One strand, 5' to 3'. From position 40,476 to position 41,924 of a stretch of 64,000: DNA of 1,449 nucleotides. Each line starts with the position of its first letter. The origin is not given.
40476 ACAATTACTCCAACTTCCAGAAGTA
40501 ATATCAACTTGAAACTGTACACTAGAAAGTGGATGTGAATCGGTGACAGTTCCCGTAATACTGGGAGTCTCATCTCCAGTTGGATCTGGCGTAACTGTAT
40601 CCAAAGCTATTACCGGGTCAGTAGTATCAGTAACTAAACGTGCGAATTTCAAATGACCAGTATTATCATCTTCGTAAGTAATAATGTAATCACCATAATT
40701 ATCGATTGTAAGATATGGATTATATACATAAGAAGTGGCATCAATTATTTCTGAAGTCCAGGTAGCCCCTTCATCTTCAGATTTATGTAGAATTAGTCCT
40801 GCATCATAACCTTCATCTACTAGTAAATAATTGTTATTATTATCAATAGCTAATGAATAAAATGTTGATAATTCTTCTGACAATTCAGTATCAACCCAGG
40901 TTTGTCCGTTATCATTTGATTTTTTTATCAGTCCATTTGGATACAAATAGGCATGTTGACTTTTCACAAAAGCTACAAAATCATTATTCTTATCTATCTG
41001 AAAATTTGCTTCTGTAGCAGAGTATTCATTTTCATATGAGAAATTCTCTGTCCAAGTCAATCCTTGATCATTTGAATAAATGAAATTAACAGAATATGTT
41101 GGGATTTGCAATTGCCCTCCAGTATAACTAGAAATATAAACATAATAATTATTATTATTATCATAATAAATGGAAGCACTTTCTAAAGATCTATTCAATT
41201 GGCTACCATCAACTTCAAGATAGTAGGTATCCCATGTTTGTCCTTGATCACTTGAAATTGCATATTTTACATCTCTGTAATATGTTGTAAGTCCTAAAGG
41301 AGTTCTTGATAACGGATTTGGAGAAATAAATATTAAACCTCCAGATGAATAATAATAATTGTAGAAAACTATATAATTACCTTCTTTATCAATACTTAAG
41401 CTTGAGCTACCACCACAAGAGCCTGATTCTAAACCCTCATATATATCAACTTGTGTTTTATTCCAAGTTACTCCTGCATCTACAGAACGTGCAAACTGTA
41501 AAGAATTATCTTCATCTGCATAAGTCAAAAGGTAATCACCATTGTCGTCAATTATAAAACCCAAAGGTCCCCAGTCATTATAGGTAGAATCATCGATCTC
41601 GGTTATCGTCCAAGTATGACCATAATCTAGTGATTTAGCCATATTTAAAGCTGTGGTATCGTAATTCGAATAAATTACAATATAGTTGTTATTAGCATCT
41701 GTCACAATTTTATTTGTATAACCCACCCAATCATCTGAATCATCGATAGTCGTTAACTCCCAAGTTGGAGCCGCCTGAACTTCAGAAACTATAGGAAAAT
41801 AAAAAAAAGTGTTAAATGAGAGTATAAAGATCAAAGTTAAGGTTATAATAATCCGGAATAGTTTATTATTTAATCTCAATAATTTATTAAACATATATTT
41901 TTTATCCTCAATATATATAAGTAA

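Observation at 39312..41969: Second LPXTG giant protein: BNR/Asp-box (sialidase-like) propeller on the same C-terminal Ig-Big_5-Big_5-Ig-LPXTG scaffold. Paralogous module shared with the 13297-18300 gene.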

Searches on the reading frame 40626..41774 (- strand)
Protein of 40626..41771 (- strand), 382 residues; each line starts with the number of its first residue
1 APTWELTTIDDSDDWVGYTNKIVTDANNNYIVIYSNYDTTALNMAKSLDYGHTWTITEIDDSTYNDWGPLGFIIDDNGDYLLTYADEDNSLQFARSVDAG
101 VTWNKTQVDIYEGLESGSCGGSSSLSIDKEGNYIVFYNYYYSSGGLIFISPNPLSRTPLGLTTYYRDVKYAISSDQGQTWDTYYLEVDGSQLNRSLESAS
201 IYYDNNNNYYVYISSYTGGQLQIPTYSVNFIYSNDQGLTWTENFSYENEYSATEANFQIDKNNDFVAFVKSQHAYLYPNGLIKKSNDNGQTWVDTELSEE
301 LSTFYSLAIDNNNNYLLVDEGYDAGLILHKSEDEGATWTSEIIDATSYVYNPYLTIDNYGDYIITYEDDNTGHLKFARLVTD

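Call 12: find_homologous_proteins(query=window:40626-41771:-)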
Query seq(382 aa): 3271 candidates shared short words with the query, none scored E <= 0.001.

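Call 15: search_solved_structures(query=window:40629-41774:-, max_evalue=1, show_alignments=2)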
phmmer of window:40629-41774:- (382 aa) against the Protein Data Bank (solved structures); distinct sequences matched with E-value up to 1: 15.
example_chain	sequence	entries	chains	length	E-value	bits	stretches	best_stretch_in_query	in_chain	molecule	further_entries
4irt_A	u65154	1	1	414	0.018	17.6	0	87-113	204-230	Uncharacterized protein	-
4fj6_A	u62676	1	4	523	0.054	16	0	324-354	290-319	glycoside hydrolase family 33, candidate sialidase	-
7a54_A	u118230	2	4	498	0.12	14.8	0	321-353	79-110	Sialidase A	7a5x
2w20_A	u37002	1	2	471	0.12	14.8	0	321-353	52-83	SIALIDASE A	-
4q6k_A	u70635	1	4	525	0.12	14.8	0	316-353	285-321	BNR/Asp-box repeat protein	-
3h71_A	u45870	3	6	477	0.13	14.7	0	321-353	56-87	Sialidase A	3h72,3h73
6myv_A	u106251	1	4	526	0.13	14.7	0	316-353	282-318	Sialidase26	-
2vvz_A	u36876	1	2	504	0.15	14.6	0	321-353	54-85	SIALIDASE A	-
5kky_A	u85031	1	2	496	0.17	14.3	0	321-353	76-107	Sialidase A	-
2ya4_A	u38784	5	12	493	0.18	14.3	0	321-353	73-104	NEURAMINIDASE A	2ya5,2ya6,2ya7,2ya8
6mrv_B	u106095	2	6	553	0.19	14.2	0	316-353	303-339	Sialidase26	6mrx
8du5_A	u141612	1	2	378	0.22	14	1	173-243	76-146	Sialidase-1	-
7lk4_B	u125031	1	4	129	0.24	13.8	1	156-206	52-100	7D10 antibody VH fragment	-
4r4n_A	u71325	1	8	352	0.64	12.5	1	185-242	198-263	HIV-1 gp120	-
6qzh_A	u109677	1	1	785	0.85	12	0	321-353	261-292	C-C chemokine receptor type 7,Sialidase A,C-C chemokine receptor type 7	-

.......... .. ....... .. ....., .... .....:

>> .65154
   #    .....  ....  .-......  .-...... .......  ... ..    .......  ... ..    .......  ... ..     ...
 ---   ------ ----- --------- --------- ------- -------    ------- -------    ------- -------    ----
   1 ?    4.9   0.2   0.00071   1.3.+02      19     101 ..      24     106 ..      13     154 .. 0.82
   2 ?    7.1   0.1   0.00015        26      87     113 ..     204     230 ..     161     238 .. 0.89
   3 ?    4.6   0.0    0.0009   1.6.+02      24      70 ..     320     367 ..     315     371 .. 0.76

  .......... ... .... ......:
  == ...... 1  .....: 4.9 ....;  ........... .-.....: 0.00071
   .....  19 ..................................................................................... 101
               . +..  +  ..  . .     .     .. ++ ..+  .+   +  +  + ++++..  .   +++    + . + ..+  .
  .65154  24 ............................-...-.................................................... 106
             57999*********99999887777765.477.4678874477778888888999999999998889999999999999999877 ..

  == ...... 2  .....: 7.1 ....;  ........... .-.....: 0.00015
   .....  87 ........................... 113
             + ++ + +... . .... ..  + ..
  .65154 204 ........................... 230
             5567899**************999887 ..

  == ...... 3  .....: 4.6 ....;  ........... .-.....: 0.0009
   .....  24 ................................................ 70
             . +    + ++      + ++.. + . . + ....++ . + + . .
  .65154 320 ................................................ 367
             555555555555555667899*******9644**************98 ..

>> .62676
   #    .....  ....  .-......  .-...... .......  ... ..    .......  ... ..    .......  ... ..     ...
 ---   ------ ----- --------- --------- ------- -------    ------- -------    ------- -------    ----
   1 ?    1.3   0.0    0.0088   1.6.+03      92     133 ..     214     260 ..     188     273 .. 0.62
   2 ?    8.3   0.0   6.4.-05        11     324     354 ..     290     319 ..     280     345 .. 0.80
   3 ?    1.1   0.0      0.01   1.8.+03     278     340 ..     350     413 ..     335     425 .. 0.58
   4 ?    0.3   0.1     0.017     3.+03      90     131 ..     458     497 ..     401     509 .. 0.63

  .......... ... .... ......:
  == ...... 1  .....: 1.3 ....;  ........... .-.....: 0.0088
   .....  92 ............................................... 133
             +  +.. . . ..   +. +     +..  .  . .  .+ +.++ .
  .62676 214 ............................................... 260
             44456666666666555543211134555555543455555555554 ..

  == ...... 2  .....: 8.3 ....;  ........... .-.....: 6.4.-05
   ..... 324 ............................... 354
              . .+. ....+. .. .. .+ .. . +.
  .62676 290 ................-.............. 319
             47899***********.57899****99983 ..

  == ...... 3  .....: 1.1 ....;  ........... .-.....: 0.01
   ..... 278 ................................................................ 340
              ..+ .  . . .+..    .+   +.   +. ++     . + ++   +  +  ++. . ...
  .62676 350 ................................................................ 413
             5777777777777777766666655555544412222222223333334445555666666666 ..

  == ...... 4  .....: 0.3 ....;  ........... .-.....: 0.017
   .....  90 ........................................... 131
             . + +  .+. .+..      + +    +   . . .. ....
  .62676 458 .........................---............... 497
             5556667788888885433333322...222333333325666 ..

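Call 20: search_protein_representatives(protein=window:40629-41774:-)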
Query: 382 residues. Proteins with E-value up to 0.001 (for the whole library): 553; up to 1e-10: 61; up to 1e-30: 1. The best 150 are listed.
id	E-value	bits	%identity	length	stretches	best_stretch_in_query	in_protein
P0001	1.9e-52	195.3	37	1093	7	3-150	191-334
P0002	9.0e-30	120.6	33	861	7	283-380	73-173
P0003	7.5e-28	114.3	32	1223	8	18-147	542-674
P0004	1.3e-27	113.6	41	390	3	4-142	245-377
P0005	4.6e-27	111.7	35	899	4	4-168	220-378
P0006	6.2e-26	108.0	36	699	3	3-110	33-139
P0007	5.2e-25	105.0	37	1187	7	2-111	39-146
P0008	1.7e-24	103.3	31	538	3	4-138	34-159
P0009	3.8e-23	98.8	36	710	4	4-138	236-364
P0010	1.2e-21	93.9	34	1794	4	5-139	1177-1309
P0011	2.5e-21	92.9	36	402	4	3-142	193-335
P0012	3.7e-21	92.3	34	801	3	4-212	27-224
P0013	6.5e-21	91.5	40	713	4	12-138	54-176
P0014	7.5e-21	91.3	33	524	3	4-140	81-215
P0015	2.1e-20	89.8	36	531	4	57-186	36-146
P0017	1.1e-19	87.4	35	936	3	4-141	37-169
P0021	2.2e-16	76.6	35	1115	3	3-136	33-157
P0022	2.6e-16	76.3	39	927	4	4-109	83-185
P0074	4.5e-10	55.8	35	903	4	275-370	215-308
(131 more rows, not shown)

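Call 22: predict_structure(protein=window:40629-41774:-)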
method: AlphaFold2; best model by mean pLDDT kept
length: 382 residues; sequences in the alignment: 1
mean_pLDDT: 52.6   pTM: 0.56
mean pLDDT of the five models: 52.6, 39.1, 35.0, 34.6, 30.5
residues with pLDDT >= 90: 0; 70-90: 39; 50-70: 192; < 50: 151
segments of 3 or more residues with pLDDT < 50: 1-5, 11-20, 38-40, 61-68, 97-123, 139-197, 217-226, 237-241, 249-257, 271-280
pLDDT, mean of each block of 10 residues (from residue 1): 47 46 62 57 56 53 48 59 59 53 40 36 51 51 41 34 30 33 32 44 58 51 48 51 51 47 55 40 57 58 64 73 64 68 67 70 73 69 58
secondary structure, 60 per line:
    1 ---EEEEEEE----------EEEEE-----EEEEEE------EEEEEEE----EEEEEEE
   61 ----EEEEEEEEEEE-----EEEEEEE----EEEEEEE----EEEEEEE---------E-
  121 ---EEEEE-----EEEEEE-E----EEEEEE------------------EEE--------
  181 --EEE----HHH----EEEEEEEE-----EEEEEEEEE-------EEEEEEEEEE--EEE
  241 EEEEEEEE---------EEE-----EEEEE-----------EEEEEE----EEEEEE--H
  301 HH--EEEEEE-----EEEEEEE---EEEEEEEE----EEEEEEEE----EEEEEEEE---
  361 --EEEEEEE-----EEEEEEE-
elements in order: E4-10 E21-25 E31-36 E43-49 E54-60 E65-75 E81-87 E92-98 E103-109 E124-128 E134-139 E146-151 E170-172 E183-185 E197-204 E210-218 E226-235 E238-248 E258-260 E266-270 E282-287 E292-297 E305-310 E316-322 E326-333 E338-345 E350-357 E363-369 E375-381

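Call 30: search_solved_structures(query=A1, max_evalue=0.01, show_alignments=1)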
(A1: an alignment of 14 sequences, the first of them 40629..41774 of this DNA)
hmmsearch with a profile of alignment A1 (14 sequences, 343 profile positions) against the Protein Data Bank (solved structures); distinct sequences matched with E-value up to 0.01: 81 (the best 60 are shown).
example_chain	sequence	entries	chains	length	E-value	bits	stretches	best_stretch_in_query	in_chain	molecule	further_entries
4fj6_A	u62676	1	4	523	4.9e-18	68.3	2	38-281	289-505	glycoside hydrolase family 33, candidate sialidase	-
4bbw_A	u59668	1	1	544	1.8e-14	56.5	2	127-302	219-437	SIALIDASE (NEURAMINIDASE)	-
2cn3_A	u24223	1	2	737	1.6e-13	53.4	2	122-279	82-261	BETA-1,4-XYLOGLUCAN HYDROLASE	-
2cn2_A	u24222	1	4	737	1.8e-13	53.3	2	122-279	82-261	BETA-1,4-XYLOGLUCAN HYDROLASE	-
4x6k_A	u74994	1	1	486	9.2e-13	50.9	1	123-272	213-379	Anhydrosialidase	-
4x47_A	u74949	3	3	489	9.2e-13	50.9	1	123-272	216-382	Anhydrosialidase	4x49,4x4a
7qy9_A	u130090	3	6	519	4e-12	48.8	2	89-282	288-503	BNR/Asp-box repeat protein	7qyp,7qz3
6myv_A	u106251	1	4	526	1.1e-11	47.3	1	87-283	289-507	Sialidase26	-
6mrv_B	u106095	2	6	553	1.3e-11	47.2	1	88-338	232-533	Sialidase26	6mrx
1eur_A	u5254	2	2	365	1.4e-11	47.1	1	87-281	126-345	SIALIDASE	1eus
2w20_A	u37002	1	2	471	2e-11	46.5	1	163-285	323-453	SIALIDASE A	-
3h71_A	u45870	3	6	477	2.1e-11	46.5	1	163-285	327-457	Sialidase A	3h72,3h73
4q6k_A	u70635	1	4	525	2.2e-11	46.4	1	89-282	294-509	BNR/Asp-box repeat protein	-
2vvz_A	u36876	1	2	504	2.5e-11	46.2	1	141-285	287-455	SIALIDASE A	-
7a54_A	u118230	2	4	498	2.6e-11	46.2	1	38-237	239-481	Sialidase A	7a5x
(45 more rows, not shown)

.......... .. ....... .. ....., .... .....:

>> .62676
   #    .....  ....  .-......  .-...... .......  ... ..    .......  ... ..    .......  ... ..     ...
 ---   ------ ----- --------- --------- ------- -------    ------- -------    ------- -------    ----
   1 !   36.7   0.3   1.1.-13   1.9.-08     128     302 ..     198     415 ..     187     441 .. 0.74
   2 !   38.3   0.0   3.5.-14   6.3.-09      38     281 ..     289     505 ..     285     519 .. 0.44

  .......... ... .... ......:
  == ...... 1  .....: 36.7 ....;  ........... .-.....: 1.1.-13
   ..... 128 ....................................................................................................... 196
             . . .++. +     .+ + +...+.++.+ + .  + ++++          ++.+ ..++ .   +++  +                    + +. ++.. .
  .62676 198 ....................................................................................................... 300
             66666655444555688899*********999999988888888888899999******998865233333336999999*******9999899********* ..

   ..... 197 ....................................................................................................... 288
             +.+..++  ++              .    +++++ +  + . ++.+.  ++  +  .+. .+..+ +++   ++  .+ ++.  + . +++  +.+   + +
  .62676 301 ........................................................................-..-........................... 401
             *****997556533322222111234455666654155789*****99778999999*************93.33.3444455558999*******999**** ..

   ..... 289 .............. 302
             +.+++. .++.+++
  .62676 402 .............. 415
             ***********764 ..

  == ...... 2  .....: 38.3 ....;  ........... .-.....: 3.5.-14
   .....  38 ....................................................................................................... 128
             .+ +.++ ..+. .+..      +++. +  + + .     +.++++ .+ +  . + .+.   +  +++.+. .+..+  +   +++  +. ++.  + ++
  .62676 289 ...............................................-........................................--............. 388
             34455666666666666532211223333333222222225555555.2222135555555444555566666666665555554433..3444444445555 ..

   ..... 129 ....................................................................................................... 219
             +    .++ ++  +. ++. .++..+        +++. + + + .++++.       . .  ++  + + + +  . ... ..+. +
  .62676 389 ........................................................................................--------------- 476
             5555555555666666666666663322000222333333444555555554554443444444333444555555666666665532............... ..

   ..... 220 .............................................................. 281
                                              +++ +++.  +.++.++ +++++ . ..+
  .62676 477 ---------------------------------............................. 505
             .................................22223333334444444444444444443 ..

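Call 34: predict_structure(alignment_id=A1)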
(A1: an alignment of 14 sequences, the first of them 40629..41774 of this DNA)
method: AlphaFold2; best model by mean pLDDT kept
length: 382 residues; sequences in the alignment: 14
mean_pLDDT: 84.0   pTM: 0.85
mean pLDDT of the five models: 84.0, 83.3, 82.3, 81.4, 81.2
residues with pLDDT >= 90: 162; 70-90: 162; 50-70: 45; < 50: 13
segments of 3 or more residues with pLDDT < 50: 147-149, 151-160
pLDDT, mean of each block of 10 residues (from residue 1): 90 89 95 92 94 96 69 93 89 95 95 77 86 91 59 45 72 95 89 75 83 77 70 87 78 70 86 66 86 83 82 92 84 90 89 93 95 95 84
secondary structure, 60 per line:
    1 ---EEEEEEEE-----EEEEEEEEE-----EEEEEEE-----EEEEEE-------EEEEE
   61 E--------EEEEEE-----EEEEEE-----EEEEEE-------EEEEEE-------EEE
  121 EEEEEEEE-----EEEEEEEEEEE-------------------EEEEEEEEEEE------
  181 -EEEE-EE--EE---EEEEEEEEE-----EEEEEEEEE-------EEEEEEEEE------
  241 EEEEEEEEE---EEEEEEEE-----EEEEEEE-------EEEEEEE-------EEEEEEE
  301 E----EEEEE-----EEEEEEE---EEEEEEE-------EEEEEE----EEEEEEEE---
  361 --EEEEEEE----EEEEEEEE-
elements in order: E4-11 E17-25 E31-37 E43-48 E56-61 E70-75 E81-86 E92-97 E105-110 E118-128 E134-144 E164-174 E182-185 E196-204 E210-218 E226-234 E241-249 E253-260 E266-272 E280-286 E294-301 E306-310 E316-322 E326-332 E340-345 E350-357 E363-369 E374-381
